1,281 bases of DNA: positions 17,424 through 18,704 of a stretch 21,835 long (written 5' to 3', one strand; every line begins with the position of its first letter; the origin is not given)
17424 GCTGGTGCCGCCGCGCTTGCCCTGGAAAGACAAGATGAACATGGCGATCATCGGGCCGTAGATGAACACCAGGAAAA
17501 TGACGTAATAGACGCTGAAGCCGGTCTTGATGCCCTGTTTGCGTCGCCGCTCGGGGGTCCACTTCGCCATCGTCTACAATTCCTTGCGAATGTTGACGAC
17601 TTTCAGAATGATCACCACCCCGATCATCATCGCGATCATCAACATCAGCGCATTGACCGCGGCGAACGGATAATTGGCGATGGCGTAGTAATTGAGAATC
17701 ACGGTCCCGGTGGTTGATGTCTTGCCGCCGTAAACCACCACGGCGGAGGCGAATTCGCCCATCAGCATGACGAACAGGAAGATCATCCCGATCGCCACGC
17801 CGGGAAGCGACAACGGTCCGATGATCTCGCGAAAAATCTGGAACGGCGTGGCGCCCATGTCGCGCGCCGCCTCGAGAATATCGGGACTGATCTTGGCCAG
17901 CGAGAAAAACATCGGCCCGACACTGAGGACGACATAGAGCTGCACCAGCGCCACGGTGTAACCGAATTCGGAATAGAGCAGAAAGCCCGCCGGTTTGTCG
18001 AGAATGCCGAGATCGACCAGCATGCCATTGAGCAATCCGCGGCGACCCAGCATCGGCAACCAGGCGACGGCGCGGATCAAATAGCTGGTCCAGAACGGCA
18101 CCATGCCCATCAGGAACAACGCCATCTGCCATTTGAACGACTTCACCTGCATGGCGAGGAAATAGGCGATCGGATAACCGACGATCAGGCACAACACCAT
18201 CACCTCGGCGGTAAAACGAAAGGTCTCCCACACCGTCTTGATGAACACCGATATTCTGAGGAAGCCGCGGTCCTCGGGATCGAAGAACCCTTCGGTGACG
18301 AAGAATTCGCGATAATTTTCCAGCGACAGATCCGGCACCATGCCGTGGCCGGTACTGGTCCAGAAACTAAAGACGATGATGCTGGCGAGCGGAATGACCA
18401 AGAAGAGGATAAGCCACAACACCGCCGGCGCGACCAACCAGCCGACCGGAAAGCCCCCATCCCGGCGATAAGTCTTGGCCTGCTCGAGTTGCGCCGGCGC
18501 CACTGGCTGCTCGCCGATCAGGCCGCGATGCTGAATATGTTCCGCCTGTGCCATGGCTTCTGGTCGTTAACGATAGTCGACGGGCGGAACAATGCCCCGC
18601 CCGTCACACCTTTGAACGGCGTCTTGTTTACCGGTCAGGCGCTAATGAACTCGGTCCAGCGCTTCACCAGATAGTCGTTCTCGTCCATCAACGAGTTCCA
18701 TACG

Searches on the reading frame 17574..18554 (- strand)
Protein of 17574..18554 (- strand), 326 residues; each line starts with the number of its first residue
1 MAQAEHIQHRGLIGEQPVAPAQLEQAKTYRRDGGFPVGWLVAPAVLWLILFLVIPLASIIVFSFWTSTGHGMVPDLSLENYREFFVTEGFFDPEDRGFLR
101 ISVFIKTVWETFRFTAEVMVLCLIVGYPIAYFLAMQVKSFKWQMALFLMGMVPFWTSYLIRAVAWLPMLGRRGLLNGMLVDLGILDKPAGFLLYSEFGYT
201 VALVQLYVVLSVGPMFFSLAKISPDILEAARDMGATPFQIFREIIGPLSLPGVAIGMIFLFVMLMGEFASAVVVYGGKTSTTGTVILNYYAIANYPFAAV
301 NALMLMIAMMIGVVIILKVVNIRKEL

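Call 9: search_protein_families(library=pfam, proteins=[window:17574-18554:-], max_evalue=0.001)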
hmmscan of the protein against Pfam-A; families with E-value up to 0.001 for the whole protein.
window:17574-18554:- (326 aa): 0 families

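Call 81: search_protein_families(library=pfam, proteins=[window:17574-18554:-], max_evalue=0.01)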
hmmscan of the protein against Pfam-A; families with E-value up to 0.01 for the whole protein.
window:17574-18554:- (326 aa): 1 family
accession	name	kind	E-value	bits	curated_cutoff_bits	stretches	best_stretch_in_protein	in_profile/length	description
PF00528.27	BPD_transp_1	-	0.0019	18.4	26.4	0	126-316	1-169/184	Binding-protein-dependent transport system inner membrane component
